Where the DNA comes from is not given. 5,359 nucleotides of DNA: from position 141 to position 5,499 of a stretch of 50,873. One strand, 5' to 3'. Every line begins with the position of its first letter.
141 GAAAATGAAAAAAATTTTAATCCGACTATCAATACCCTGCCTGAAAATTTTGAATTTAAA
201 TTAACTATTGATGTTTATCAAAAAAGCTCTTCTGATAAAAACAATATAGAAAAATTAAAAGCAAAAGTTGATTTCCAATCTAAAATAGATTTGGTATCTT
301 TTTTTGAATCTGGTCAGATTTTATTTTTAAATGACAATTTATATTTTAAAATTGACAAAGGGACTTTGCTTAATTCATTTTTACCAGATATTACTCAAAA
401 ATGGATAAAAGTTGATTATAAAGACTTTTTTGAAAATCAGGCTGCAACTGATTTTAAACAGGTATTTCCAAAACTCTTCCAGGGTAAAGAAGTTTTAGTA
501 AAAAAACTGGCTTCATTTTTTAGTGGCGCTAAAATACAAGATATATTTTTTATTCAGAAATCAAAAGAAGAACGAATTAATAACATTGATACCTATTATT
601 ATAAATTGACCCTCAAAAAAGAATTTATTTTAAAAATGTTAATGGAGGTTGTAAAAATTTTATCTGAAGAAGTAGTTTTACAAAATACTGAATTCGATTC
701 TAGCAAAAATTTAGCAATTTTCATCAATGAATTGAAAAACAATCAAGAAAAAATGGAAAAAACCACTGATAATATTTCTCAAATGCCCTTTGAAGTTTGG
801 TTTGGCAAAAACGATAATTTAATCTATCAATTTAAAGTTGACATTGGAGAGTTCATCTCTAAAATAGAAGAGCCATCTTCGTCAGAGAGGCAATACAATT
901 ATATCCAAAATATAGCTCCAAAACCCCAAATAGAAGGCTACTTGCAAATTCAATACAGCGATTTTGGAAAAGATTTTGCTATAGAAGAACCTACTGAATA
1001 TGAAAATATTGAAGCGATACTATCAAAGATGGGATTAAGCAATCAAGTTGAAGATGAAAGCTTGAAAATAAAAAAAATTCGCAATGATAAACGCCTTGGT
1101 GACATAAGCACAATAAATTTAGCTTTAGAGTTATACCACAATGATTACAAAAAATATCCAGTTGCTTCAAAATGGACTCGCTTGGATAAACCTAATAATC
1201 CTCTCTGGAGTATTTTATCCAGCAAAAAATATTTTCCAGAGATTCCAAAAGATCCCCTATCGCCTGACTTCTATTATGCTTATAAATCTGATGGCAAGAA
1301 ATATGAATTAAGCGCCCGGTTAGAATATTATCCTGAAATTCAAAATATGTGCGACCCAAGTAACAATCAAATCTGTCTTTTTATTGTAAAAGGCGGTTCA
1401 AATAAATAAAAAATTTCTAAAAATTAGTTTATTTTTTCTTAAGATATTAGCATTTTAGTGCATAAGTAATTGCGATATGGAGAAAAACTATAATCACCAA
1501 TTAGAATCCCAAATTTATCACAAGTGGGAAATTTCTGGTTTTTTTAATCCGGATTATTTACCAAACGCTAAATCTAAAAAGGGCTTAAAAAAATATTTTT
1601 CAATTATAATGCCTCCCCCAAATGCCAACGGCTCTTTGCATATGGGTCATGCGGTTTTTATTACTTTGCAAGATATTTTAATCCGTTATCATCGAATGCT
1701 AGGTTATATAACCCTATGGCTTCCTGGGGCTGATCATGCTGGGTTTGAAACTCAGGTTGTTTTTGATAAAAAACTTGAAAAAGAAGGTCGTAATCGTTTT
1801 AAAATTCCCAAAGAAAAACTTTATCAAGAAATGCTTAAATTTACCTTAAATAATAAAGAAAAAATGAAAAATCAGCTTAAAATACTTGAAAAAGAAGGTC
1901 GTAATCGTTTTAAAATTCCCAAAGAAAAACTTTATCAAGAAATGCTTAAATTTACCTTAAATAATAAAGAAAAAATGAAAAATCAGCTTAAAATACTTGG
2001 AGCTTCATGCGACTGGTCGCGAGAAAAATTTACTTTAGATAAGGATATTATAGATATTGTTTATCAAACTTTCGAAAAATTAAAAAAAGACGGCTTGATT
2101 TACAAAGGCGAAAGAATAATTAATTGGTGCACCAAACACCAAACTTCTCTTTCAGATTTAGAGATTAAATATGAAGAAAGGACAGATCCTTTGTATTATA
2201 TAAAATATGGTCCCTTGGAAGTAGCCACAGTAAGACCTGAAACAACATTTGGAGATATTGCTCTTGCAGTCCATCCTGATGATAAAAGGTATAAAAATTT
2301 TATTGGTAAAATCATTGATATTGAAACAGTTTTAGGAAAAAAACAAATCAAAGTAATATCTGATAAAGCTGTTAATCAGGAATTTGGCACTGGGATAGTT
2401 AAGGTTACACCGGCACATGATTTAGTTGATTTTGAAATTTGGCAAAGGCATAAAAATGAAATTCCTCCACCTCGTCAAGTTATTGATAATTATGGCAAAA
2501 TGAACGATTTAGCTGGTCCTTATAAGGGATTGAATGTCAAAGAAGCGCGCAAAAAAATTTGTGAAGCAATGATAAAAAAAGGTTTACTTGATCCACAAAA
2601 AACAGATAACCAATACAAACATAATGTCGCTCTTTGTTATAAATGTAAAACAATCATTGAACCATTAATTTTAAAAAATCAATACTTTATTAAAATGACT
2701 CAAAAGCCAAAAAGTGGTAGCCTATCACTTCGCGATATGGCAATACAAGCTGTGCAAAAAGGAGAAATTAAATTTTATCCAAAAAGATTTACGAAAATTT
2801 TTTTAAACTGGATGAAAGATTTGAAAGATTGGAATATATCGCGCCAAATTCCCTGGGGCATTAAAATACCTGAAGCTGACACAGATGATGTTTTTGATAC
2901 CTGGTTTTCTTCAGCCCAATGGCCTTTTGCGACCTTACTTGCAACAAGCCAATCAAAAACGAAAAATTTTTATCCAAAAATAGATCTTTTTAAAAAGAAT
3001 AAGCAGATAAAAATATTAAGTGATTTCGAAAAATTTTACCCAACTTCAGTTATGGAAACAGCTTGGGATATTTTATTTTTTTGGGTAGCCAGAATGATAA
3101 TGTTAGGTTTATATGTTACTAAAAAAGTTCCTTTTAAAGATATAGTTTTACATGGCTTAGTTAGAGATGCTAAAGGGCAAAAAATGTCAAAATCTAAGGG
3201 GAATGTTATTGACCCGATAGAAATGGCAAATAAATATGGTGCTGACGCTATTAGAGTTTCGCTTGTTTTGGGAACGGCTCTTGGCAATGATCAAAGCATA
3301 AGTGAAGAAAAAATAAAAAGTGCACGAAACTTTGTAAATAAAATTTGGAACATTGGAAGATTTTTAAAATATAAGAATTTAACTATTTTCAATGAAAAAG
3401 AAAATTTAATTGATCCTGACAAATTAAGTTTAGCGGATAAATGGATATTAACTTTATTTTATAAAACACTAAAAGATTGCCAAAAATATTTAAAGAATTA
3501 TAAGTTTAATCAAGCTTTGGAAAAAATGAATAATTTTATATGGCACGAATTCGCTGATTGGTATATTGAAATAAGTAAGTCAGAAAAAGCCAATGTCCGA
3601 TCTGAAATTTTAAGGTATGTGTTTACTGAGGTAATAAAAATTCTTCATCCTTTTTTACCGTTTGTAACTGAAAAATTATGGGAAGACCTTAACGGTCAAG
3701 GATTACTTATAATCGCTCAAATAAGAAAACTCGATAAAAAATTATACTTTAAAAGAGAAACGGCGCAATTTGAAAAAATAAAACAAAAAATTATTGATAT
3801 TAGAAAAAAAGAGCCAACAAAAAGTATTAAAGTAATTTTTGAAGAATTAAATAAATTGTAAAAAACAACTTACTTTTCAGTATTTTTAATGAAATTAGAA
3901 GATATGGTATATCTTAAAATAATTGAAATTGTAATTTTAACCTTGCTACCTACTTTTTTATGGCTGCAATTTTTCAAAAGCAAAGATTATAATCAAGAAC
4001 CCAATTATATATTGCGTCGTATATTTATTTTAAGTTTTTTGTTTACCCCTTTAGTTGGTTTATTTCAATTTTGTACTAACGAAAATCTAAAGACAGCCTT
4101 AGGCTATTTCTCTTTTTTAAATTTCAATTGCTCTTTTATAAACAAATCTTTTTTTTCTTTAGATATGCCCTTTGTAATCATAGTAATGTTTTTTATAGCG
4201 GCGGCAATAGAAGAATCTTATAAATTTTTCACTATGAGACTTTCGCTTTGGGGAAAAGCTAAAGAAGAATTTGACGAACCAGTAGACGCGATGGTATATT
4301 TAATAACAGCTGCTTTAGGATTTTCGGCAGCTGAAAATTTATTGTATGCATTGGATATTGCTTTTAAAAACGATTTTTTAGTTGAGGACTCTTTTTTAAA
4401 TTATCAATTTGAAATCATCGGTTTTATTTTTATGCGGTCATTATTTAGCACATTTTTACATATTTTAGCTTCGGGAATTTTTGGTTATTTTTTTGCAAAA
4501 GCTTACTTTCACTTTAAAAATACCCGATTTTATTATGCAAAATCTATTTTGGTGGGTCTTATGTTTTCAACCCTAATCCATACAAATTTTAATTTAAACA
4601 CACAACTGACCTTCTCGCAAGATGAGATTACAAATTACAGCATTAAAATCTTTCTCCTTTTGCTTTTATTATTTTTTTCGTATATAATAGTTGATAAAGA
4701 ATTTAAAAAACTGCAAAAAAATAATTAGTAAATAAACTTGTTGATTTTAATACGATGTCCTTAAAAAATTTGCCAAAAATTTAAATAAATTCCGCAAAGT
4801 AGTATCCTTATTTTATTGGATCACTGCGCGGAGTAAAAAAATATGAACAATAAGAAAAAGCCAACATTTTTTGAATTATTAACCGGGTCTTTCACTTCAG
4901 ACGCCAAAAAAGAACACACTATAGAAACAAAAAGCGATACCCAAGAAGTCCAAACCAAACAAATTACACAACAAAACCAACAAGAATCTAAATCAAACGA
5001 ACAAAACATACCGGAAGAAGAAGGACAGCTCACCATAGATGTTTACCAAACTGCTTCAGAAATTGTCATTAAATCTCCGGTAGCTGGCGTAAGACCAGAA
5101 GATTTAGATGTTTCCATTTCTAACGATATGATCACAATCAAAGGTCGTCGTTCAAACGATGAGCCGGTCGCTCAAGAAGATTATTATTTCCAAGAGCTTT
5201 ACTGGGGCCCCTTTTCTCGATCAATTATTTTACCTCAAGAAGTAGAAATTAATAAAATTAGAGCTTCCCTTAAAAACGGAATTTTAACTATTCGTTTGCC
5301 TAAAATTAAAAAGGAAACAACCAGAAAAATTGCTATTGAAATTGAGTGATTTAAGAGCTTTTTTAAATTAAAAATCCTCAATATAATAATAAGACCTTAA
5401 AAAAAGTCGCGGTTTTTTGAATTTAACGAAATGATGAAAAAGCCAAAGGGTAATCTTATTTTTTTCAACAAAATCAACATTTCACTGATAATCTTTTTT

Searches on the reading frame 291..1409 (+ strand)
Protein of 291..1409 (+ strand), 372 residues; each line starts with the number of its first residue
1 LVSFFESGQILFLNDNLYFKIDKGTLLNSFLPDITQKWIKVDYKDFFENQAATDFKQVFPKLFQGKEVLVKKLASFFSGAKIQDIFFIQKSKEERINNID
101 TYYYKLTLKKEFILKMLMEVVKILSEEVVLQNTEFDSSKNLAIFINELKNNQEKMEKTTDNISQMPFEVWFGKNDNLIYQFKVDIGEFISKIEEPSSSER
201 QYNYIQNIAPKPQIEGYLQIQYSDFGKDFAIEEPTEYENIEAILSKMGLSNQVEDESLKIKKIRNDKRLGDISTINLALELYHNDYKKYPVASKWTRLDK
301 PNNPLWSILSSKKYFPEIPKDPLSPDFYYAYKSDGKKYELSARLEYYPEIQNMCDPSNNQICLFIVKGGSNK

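Call 7: search_protein_families(library=pfam, proteins=[window:291-1409:+], max_evalue=0.001)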
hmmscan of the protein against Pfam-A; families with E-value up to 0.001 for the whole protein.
window:291-1409:+ (372 aa): 0 families

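Call 10: search_protein_families(library=pfam, proteins=[window:291-1409:+], max_evalue=0.1)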
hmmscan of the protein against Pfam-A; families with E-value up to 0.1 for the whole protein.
window:291-1409:+ (372 aa): 1 family
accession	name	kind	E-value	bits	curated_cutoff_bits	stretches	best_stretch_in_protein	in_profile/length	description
PF08334.16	T2SSG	-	0.0013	19.2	21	1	269-341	15-88/108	Type II secretion system (T2SS), protein G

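Call 89: search_protein_families(library=ncbifam, proteins=[window:291-1409:+], max_evalue=0.01)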
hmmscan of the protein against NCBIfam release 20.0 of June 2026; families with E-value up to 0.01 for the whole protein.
window:291-1409:+ (372 aa): 1 family
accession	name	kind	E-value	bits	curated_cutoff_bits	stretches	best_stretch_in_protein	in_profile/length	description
TIGR01710.1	typeII_sec_gspG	equivalog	0.00024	21.2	88.85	1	262-341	32-113/134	type II secretion system major pseudopilin GspG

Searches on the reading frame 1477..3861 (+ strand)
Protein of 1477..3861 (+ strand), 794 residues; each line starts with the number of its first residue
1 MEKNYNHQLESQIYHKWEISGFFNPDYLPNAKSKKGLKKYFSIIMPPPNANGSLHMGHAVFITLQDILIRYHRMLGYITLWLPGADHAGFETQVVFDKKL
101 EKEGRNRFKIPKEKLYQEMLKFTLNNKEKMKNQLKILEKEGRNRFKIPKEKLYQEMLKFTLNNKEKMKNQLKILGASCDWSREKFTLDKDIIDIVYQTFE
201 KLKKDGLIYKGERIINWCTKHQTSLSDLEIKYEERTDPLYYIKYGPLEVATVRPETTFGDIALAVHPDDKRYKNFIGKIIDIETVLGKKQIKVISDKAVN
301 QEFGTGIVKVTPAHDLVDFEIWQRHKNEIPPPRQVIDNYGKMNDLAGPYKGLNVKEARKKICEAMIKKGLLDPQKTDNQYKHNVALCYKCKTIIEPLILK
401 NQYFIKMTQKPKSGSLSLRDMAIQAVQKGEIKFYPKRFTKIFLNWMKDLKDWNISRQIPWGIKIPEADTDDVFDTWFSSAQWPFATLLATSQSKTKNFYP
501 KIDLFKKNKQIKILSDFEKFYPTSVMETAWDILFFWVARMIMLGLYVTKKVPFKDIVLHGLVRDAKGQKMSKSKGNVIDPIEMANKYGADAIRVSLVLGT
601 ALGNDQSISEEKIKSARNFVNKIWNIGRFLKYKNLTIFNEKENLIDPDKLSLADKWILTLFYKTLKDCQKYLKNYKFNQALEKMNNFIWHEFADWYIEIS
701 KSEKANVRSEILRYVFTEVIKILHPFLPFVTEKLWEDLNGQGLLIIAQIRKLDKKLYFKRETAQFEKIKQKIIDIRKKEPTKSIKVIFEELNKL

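Call 7: search_protein_families(library=pfam, proteins=[window:1477-3861:+], max_evalue=0.001)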
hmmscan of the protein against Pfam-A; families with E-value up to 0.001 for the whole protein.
window:1477-3861:+ (794 aa): 4 families
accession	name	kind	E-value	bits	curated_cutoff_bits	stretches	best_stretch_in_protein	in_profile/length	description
PF00133.28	tRNA-synt_1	-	3.4e-110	369.1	22.7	3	135-465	83-244/414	tRNA synthetases class I (I, L, M and V)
PF08264.19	Anticodon_1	-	1.5e-28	100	25.1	1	654-778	1-135/148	Anticodon-binding domain of tRNA ligase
PF09334.17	tRNA-synt_1g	-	4.2e-24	85.5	20.1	2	426-618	199-376/391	tRNA synthetases class I (M)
PF01406.26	tRNA-synt_1e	-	0.0005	20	27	0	555-616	239-299/301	tRNA synthetases class I (C) catalytic domain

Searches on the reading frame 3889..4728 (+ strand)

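Call 7: search_protein_families(library=pfam, proteins=[window:3889-4728:+], max_evalue=0.001)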
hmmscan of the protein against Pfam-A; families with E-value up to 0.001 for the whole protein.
window:3889-4728:+ (279 aa): 1 family
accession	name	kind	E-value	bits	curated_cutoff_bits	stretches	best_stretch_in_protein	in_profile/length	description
PF13367.11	PrsW-protease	-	1.2e-22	80.9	23.5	1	93-254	39-184/196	PrsW family intramembrane metalloprotease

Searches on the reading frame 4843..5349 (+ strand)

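Call 7: search_protein_families(library=pfam, proteins=[window:4843-5349:+], max_evalue=0.001)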
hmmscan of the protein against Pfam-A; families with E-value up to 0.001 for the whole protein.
window:4843-5349:+ (168 aa): 3 families
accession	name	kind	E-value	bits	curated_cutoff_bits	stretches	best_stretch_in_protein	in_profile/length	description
PF00011.27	HSP20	-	1.1e-20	74.1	20.8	1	68-165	3-101/102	Hsp20/alpha crystallin family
PF17886.7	ArsA_HSP20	-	1.4e-05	25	22.5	1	73-151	3-62/63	HSP20-like domain found in ArsA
PF04969.22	CS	-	0.00011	23.5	21.3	1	65-154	3-78/78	CS domain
